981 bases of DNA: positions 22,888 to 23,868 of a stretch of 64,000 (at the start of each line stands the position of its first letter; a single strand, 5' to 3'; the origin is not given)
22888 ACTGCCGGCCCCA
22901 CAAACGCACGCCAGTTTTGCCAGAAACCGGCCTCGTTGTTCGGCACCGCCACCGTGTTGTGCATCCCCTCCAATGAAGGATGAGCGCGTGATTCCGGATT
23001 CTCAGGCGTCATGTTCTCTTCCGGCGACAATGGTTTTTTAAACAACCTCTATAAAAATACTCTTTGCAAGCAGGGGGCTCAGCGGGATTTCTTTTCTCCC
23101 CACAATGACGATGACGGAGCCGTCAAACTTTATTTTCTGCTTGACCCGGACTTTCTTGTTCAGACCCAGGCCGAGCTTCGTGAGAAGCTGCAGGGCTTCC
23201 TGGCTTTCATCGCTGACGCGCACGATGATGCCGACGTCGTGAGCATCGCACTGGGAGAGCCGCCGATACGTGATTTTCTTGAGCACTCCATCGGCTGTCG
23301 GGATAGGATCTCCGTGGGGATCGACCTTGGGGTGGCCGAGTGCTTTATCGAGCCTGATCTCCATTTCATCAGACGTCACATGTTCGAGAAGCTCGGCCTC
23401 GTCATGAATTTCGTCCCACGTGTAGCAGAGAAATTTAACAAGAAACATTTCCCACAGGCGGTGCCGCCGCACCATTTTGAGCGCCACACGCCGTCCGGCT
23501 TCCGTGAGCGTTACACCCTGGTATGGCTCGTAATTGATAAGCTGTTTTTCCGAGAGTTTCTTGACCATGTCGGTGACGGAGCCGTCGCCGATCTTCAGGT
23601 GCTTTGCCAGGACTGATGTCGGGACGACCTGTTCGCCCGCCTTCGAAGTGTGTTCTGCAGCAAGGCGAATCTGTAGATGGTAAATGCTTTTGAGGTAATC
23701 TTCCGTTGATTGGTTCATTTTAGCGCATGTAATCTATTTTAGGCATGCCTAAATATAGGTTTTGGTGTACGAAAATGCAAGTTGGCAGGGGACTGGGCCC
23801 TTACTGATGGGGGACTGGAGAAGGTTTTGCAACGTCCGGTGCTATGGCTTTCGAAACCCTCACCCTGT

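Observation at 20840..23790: Duplicated DtxR/MntR-type operator-promoter module defines a small metal regulon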

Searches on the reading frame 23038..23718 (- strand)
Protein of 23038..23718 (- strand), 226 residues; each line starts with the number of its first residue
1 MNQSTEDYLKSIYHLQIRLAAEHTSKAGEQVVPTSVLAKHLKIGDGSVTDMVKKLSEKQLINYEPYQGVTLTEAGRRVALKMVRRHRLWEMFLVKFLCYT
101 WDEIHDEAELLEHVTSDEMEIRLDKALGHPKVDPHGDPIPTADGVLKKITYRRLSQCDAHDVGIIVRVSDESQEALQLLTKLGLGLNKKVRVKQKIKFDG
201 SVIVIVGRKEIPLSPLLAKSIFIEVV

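Call 6: search_protein_families(library=pfam, proteins=[window:23038-23718:-])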
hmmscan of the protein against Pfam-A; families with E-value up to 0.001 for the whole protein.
window:23038-23718:- (226 aa): 4 families
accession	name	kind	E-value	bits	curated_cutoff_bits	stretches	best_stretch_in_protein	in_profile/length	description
PF02742.21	Fe_dep_repr_C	-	8.1e-32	109.5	27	1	72-141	1-70/70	Iron dependent repressor, metal binding and dimerisation domain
PF04023.20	FeoA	-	1.4e-11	44.8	23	1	153-224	2-73/74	FeoA domain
PF01325.25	Fe_dep_repress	-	1.4e-11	44.8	26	1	3-69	4-60/60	Iron dependent repressor, N-terminal DNA binding domain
PF09202.17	Rio2_N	-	0.00019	22.1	27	1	14-75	8-70/82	Rio2, N-terminal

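Call 7: search_protein_families(library=ncbifam, proteins=[window:23038-23718:-], max_evalue=0.01)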
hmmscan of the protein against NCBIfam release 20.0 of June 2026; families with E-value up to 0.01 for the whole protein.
window:23038-23718:- (226 aa): 5 families
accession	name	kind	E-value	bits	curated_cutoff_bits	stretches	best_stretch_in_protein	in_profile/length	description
NF047407.1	TransRegMntRTherm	equivalog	5.5e-57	193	350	1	3-224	8-224/227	manganese-dependent transcriptional regulator MntR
NF053665.1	TransRegDtxRActin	equivalog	4.7e-23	81.9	290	1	5-182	8-185/233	iron-dependent transcriptional repressor DtxR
NF003025.0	PRK03902.1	equivalog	5.3e-17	62.2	138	1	3-119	4-109/142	transcriptional regulator MntR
NF008273.0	PRK11050.1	equivalog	8.9e-14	51.4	153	1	37-118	60-140/156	manganese-binding transcriptional regulator MntR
NF047688.1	LIMLP_19325_fam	subfamily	0.0089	15.7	70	0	54-82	12-40/54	LIMLP_19325 family protein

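Call 11: find_homologous_proteins(query=window:23038-23718:-, max_evalue=1e-20)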
Query window:23038-23718:- (226 aa): 7678 proteins with E <= 1e-20 among 8000 candidates; the best 120 are listed.
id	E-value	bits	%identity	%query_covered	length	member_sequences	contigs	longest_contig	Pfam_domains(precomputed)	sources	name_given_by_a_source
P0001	2.2e-131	454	91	100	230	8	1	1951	PF02742.22,PF01325.26,PF04023.21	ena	-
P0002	5.8e-101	355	75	100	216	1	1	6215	PF02742.22,PF01325.26,PF04023.21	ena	-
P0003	8.7e-91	321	68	100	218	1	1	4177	PF02742.22,PF01325.26,PF04023.21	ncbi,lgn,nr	ncbi:MAG: metal-dependent transcriptional regulator [Ignavibacteriae bacterium]|nr:metal-dependent t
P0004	1.5e-90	321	68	99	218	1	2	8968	PF02742.22,PF01325.26,PF04023.21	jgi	jgi:DtxR family Mn-dependent transcriptional regulator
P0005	3.2e-90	320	67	99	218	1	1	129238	PF02742.22,PF01325.26,PF04023.21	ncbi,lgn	-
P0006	3.3e-90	320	68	99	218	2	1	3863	PF02742.22,PF01325.26,PF04023.21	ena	-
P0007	3.4e-90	319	69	100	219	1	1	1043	PF02742.22,PF01325.26,PF04023.21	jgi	jgi:DtxR family transcriptional regulator, Mn-dependent transcriptional regulator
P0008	7.7e-90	318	68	99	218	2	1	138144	PF02742.22,PF01325.26,PF04023.21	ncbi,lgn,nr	ncbi:MAG: metal-dependent transcriptional regulator [Ignavibacteriae bacterium]|nr:metal-dependent t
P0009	1.6e-89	317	70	99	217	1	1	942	PF02742.22,PF01325.26,PF04023.21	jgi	jgi:DtxR family Mn-dependent transcriptional regulator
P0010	6.1e-88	312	66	100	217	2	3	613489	PF02742.22,PF01325.26,PF04023.21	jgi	jgi:DtxR family Mn-dependent transcriptional regulator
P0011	1.3e-87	311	68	100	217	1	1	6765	PF02742.22,PF01325.26,PF04023.21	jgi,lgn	jgi:DtxR family transcriptional regulator, Mn-dependent transcriptional regulator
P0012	2.7e-86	307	65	100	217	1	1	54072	PF02742.22,PF01325.26,PF04023.21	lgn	-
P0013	2.8e-86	307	66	99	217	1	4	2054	PF02742.22,PF01325.26,PF04023.21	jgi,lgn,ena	-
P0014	3.4e-86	306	63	99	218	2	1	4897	PF02742.22,PF01325.26,PF04023.21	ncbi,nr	ncbi:MAG: metal-dependent transcriptional regulator [Bacteroidetes bacterium]|nr:MAG: metal-dependen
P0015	6.6e-86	305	65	100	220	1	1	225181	PF02742.22,PF01325.26,PF04023.21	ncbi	ncbi:MAG: metal-dependent transcriptional regulator [Bacteroidota bacterium]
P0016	1.2e-85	305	65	100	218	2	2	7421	PF02742.22,PF01325.26,PF04023.21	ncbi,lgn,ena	-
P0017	1.7e-85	304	65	100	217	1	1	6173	PF02742.22,PF01325.26,PF04023.21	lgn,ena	-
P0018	3.0e-85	303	66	99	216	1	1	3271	PF02742.22,PF01325.26,PF04023.21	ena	-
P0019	4.5e-85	303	66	100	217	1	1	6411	PF02742.22,PF01325.26,PF04023.21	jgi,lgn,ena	-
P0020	5.4e-85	302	64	99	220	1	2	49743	PF02742.22,PF01325.26,PF04023.21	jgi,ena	jgi:DtxR family Mn-dependent transcriptional regulator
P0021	5.9e-85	302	64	100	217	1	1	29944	PF02742.22,PF01325.26,PF04023.21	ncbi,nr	ncbi:MAG: metal-dependent transcriptional regulator [Ignavibacteriae bacterium]|nr:metal-dependent t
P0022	2.6e-84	300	63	100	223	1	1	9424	PF02742.22,PF01325.26,PF04023.21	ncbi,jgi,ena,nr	ncbi:MAG TPA: metal-dependent transcriptional regulator [Bacteroidota bacterium]|nr:metal-dependent 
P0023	3.0e-84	300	64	100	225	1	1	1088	PF02742.22,PF01325.26,PF04023.21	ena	-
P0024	2.7e-83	297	62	100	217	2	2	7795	PF02742.22,PF01325.26,PF04023.21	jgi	jgi:DtxR family Mn-dependent transcriptional regulator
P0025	4.8e-83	296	64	100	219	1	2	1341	PF02742.22,PF01325.26,PF04023.21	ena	-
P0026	5.2e-83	296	64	98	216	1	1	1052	PF22167.2,PF02742.22,PF01325.26,PF04023.21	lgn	-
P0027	1.2e-82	295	65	99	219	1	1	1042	PF02742.22,PF01325.26,PF04023.21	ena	-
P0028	1.8e-82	294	64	99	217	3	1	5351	PF02742.22,PF01325.26,PF04023.21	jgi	jgi:DtxR family Mn-dependent transcriptional regulator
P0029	2.3e-82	294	63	100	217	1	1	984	PF02742.22,PF01325.26,PF04023.21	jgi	jgi:DtxR family Mn-dependent transcriptional regulator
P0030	4.2e-82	293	65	99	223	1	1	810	PF02742.22,PF01325.26,PF04023.21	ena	-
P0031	8.4e-82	292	64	100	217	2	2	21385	PF02742.22,PF01325.26,PF04023.21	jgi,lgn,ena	jgi:DtxR family Mn-dependent transcriptional regulator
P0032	1.9e-80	288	64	100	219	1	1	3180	PF01047.29,PF02742.22,PF01325.26,PF04023.21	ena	-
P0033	2.4e-80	287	64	99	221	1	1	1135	PF02742.22,PF01325.26,PF04023.21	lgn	-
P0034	3.0e-80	287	62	100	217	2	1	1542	PF02742.22,PF01325.26,PF04023.21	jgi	jgi:DtxR family transcriptional regulator, Mn-dependent transcriptional regulator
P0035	8.1e-80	286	64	100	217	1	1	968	PF02742.22,PF01325.26,PF04023.21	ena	-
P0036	1.4e-79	285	64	99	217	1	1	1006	PF02742.22,PF01325.26,PF04023.21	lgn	-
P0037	1.6e-79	285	62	99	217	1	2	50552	PF02742.22,PF01325.26,PF04023.21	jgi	jgi:DtxR family Mn-dependent transcriptional regulator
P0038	3.1e-79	284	62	99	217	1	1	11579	PF02742.22,PF01325.26,PF04023.21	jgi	jgi:DtxR family Mn-dependent transcriptional regulator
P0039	3.2e-79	284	62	100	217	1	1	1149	PF02742.22,PF01325.26,PF04023.21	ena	-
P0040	6.8e-79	283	62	99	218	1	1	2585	PF02742.22,PF01325.26,PF04023.21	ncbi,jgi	-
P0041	9.5e-79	282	63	100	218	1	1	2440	PF02742.22,PF01325.26,PF04023.21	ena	-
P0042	2.6e-78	281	64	99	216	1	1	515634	PF02742.22,PF01325.26,PF04023.21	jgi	jgi:DtxR family Mn-dependent transcriptional regulator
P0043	7.7e-78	279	62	99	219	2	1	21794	PF02742.22,PF01325.26,PF04023.21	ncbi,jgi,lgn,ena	-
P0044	1.3e-77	278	61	99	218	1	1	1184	PF02742.22,PF01325.26,PF04023.21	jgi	jgi:DtxR family Mn-dependent transcriptional regulator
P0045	1.3e-77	278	60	99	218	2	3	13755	PF02742.22,PF01325.26,PF04023.21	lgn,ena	-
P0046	2.1e-77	278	60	99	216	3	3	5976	PF02742.22,PF01325.26,PF04023.21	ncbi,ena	-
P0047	3.1e-77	277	60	100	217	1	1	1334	PF22167.2,PF02742.22,PF01325.26,PF04023.21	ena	-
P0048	4.3e-77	277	61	99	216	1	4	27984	PF02742.22,PF01325.26,PF04023.21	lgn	-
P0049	5.1e-77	276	59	99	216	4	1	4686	PF02742.22,PF01325.26,PF04023.21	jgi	jgi:DtxR family Mn-dependent transcriptional regulator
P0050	6.8e-77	276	61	98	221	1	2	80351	PF02742.22,PF01325.26,PF04023.21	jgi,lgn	jgi:DtxR family Mn-dependent transcriptional regulator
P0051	7.1e-77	276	62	100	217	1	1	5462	PF02742.22,PF01325.26,PF04023.21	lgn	-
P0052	1.2e-76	275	62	99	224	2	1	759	PF02742.22,PF01325.26,PF04023.21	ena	-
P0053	2.3e-76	274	61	99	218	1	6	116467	PF02742.22,PF01325.26,PF04023.21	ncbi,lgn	-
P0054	4.4e-76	273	63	100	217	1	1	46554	PF02742.22,PF01325.26,PF04023.21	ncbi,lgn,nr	ncbi:MAG: metal-dependent transcriptional regulator [Ignavibacteria bacterium]|nr:metal-dependent tr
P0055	1.5e-75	272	62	99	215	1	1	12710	PF02742.22,PF01325.26,PF04023.21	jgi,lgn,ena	-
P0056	1.6e-75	272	62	99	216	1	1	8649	PF02742.22,PF01325.26,PF04023.21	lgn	-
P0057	2.1e-75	271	60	100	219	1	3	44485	PF02742.22,PF01325.26,PF04023.21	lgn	-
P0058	3.1e-75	271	63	99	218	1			PF02742.22,PF01325.26,PF04023.21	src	-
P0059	4.9e-75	270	59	100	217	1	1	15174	PF02742.22,PF01325.26,PF04023.21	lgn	-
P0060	5.9e-75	270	61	98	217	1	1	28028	PF02742.22,PF01325.26,PF04023.21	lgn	-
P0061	6.3e-75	270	59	97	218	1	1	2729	PF02742.22,PF01325.26,PF04023.21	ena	-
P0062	1.3e-74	269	60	100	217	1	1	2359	PF02742.22,PF01325.26,PF04023.21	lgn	-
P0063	1.3e-74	269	60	99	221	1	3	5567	PF02742.22,PF01325.26,PF04023.21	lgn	-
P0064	1.4e-74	268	59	100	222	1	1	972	PF02742.22,PF01325.26,PF04023.21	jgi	jgi:DtxR family Mn-dependent transcriptional regulator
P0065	2.3e-74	268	61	99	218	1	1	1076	PF22167.2,PF02742.22,PF01325.26,PF04023.21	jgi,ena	-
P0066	2.8e-74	267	61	99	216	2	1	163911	PF02742.22,PF01325.26,PF04023.21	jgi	-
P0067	3.6e-74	267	71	77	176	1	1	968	PF02742.22,PF04023.21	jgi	jgi:DtxR family transcriptional regulator, Mn-dependent transcriptional regulator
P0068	4.6e-74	267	59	100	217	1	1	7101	PF02742.22,PF01325.26,PF04023.21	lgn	-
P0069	5.1e-74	267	61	99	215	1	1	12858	PF02742.22,PF01325.26,PF04023.21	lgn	-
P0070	9.9e-74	266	60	100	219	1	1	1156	PF02742.22,PF01325.26,PF04023.21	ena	-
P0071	1.1e-73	266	59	100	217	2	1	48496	PF02742.22,PF01325.26,PF04023.21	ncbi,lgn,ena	-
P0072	1.4e-73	265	58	99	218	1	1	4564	PF02742.22,PF01325.26,PF04023.21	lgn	-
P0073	2.2e-73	265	61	98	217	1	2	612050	PF02742.22,PF01325.26,PF04023.21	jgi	jgi:DtxR family Mn-dependent transcriptional regulator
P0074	2.5e-73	264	60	100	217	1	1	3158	PF02742.22,PF01325.26,PF04023.21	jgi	jgi:DtxR family Mn-dependent transcriptional regulator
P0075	8.0e-73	263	59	99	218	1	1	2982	PF02742.22,PF01325.26,PF04023.21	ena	-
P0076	8.4e-73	263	58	100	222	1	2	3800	PF02742.22,PF01325.26,PF04023.21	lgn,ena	-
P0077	1.6e-72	262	60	98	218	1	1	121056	PF02742.22,PF01325.26,PF04023.21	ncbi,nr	ncbi:MAG TPA: metal-dependent transcriptional regulator [Bacteroidota bacterium]|nr:metal-dependent 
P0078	3.6e-72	261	57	99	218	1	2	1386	PF02742.22,PF01325.26,PF04023.21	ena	-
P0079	4.0e-72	260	56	98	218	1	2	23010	PF02742.22,PF01325.26,PF04023.21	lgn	-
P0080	4.0e-72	260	59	100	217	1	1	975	PF02742.22,PF01325.26,PF04023.21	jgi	-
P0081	4.5e-72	260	58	100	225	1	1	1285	PF02742.22,PF01325.26,PF04023.21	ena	-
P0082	5.4e-72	260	59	98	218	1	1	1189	PF02742.22,PF01325.26,PF04023.21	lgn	-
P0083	6.0e-72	260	57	99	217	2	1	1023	PF02742.22,PF01325.26,PF04023.21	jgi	jgi:DtxR family Mn-dependent transcriptional regulator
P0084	8.2e-72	259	61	98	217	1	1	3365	PF02742.22,PF01325.26,PF04023.21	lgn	-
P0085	1.2e-71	259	59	100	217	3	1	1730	PF02742.22,PF01325.26,PF04023.21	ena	-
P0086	1.3e-71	259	58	99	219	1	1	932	PF02742.22,PF01325.26,PF04023.21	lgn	-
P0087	1.6e-71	258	60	100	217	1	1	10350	PF02742.22,PF01325.26,PF04023.21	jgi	jgi:DtxR family Mn-dependent transcriptional regulator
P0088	1.7e-71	258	59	99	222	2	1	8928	PF02742.22,PF01325.26,PF04023.21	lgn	-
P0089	3.3e-71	257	55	100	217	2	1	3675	PF02742.22,PF01325.26,PF04023.21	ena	-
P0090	3.4e-71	257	57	99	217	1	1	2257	PF02742.22,PF01325.26,PF04023.21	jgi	jgi:DtxR family Mn-dependent transcriptional regulator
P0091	3.5e-71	257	60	100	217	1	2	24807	PF22167.2,PF02742.22,PF01325.26,PF04023.21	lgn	-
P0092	4.9e-71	257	59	100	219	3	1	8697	PF02742.22,PF01325.26,PF04023.21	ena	-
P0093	5.7e-71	257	58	99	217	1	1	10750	PF22167.2,PF02742.22,PF01325.26,PF04023.21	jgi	jgi:DtxR family Mn-dependent transcriptional regulator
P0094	1.6e-70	255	68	82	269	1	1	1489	PF02742.22,PF01325.26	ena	-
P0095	1.6e-70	255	57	98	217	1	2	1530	PF02742.22,PF01325.26,PF04023.21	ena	-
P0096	1.7e-70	255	57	99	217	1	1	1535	PF02742.22,PF01325.26,PF04023.21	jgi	jgi:DtxR family transcriptional regulator, Mn-dependent transcriptional regulator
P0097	2.5e-70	255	57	100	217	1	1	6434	PF02742.22,PF01325.26,PF04023.21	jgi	jgi:DtxR family transcriptional regulator, Mn-dependent transcriptional regulator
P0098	3.3e-70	254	57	99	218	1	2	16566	PF02742.22,PF01325.26,PF04023.21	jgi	jgi:DtxR family Mn-dependent transcriptional regulator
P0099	3.3e-70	254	58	100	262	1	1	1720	PF02742.22,PF01325.26,PF04023.21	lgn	-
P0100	3.7e-70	254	58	99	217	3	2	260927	PF02742.22,PF01325.26,PF04023.21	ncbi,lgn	-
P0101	1.0e-69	253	59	99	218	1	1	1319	PF02742.22,PF01325.26,PF04023.21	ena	-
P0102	1.5e-69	252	57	99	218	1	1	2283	PF02742.22,PF01325.26,PF04023.21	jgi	jgi:DtxR family Mn-dependent transcriptional regulator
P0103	2.2e-69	251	58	98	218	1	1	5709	PF02742.22,PF01325.26,PF04023.21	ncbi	-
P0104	2.5e-69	251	57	99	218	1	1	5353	PF02742.22,PF01325.26,PF04023.21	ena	-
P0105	2.9e-69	251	57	98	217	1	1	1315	PF02742.22,PF01325.26,PF04023.21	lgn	-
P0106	4.1e-69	251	58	99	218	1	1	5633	PF02742.22,PF01325.26,PF04023.21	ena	-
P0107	4.1e-69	251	59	100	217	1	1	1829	PF02742.22,PF01325.26,PF04023.21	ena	-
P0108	5.2e-69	250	56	100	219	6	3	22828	PF02742.22,PF01325.26,PF04023.21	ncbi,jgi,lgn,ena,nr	ncbi:MAG TPA: metal-dependent transcriptional regulator [Bacteroidota bacterium]|nr:metal-dependent 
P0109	5.3e-69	250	60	98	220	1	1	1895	PF02742.22,PF01325.26,PF04023.21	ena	-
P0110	5.7e-69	250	59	100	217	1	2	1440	PF02742.22,PF01325.26,PF04023.21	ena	-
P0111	6.0e-69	250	55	99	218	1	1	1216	PF02742.22,PF01325.26,PF04023.21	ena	-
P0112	7.0e-69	250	60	99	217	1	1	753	PF02742.22,PF01325.26,PF04023.21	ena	-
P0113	7.1e-69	250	57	100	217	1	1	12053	PF02742.22,PF01325.26,PF04023.21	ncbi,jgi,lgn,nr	ncbi:MAG TPA: metal-dependent transcriptional regulator [Bacteroidota bacterium]|jgi:DtxR family Mn-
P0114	8.4e-69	250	56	100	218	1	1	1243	PF02742.22,PF01325.26,PF04023.21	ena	-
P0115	1.1e-68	249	56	99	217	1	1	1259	PF02742.22,PF01325.26,PF04023.21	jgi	-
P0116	1.1e-68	249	56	99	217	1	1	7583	PF02742.22,PF01325.26,PF04023.21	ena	-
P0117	1.3e-68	249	55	99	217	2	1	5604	PF02742.22,PF01325.26,PF04023.21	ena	-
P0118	1.5e-68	249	56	98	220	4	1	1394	PF02742.22,PF01325.26,PF04023.21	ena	-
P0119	2.0e-68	248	56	100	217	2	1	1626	PF02742.22,PF01325.26,PF04023.21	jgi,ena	-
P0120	2.5e-68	248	54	100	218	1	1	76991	PF12802.14,PF02742.22,PF01325.26,PF04023.21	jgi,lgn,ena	-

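Call 13: find_related_loci(query=A2, collection=genome_contigs, flank=6000)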
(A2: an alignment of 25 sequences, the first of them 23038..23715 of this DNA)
Query A2 (225 aa) in genome_contigs; peptide patterns used: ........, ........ (x = any residue, [..] = any of these).
600 stretches matched a pattern (row limit reached: there are more); 599 encode a relative of the query (tblastn E <= 1e-3); the best 80 are kept; 80 distinct loci.
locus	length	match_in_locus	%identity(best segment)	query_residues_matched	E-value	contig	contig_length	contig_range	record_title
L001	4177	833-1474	69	1-224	7e-100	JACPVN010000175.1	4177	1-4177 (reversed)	MAG: Ignavibacteriae bacterium isolate NC_groundwater_786_Ag_S2p5_43_5 JBCH_GD18_4_SO25_S179_scaffold_212153, whole geno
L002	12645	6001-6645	53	1-225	2e-71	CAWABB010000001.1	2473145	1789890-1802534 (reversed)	MAG: uncultured Ignavibacteria bacterium isolate MFD05942.bin.1.109 genome assembly, contig: contig_10081, whole genome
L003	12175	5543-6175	50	3-223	3e-70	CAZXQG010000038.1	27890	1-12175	MAG TPA_asm: uncultured Chitinophagaceae bacterium isolate binchicken_co54_503 genome assembly, contig: NODE_2908_length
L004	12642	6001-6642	46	3-225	1e-59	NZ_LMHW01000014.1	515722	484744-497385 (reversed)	Flavobacterium sp. Root186 contig_6, whole genome shotgun sequence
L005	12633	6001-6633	45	3-222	3e-59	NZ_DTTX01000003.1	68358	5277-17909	MAG: Mesonia sp. isolate UWMA-0090 NODE_108_length_68358_cov_8.419762, whole genome shotgun sequence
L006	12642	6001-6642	45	3-225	9e-59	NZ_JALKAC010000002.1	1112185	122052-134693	Flavobacterium sp. HSC-32F16 Ga0493906_02, whole genome shotgun sequence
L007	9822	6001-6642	46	3-225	4e-58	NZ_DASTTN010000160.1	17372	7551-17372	MAG: Flavobacterium sp. isolate SMAG_U2307 k141_1243814, whole genome shotgun sequence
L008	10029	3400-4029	47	3-222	3e-58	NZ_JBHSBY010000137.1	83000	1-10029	Pedobacter jamesrossensis strain CCM 8689 soapdenovo_K_105_137, whole genome shotgun sequence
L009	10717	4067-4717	44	1-225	5e-58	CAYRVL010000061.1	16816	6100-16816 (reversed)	MAG TPA_asm: uncultured Fluviicola sp. isolate binchicken_co263_340 genome assembly, contig: NODE_2634_length_16816_cov_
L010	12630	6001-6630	45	3-222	8e-58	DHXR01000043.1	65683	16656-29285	MAG TPA_asm: Mucilaginibacter sp. UBA5151 UBA5151_contig_2016, whole genome shotgun sequence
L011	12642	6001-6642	44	1-223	3e-57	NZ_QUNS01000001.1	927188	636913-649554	Tenacibaculum gallaicum strain DSM 18841 Ga0215665_101, whole genome shotgun sequence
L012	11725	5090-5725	45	3-224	4e-57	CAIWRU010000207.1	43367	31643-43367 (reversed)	MAG: uncultured Mucilaginibacter sp. isolate AlinenLipids_bin-8559 genome assembly, contig: bin-8559:207/222, whole geno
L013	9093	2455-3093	43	3-224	1e-58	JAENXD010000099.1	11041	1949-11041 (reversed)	MAG: Flavobacteriaceae bacterium isolate 5_8_m_bin18 k141_18090_length_11041_cov_253.8442, whole genome shotgun sequence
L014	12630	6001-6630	46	5-224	2e-56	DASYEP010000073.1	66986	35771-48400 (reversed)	MAG TPA_asm: Mucilaginibacter sp. isolate SMAG_U4990 k141_3096279, whole genome shotgun sequence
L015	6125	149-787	41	3-224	2e-56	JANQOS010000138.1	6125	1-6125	MAG: Altibacter sp. isolate IP29b_bin.140 k99_445683, whole genome shotgun sequence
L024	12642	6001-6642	43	3-225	1e-55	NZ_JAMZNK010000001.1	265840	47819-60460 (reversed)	Flavobacterium azizsancarii strain AC NODE_1_length_265840_cov_31.566528_pilon, whole genome shotgun sequence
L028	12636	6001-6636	44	3-224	3e-55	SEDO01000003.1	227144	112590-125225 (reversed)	MAG: Pedobacter sp. isolate PMG_214 scaffold_60, whole genome shotgun sequence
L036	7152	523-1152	44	5-222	3e-54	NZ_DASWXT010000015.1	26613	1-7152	MAG: Daejeonella sp. isolate SMAG_U3692 k141_270843, whole genome shotgun sequence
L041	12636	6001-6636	43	3-222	7e-54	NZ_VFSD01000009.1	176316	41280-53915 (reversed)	Pontibacter beigongshangensis strain T6-1 9, whole genome shotgun sequence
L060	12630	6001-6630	43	5-223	2e-52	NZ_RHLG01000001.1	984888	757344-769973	MAG: Winogradskyella sp. isolate Bin3 contig4, whole genome shotgun sequence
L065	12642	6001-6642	43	3-225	3e-52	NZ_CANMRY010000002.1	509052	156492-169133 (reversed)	Uncultured Maribacter sp. isolate 2-618.fasta NODE_2, whole genome shotgun sequence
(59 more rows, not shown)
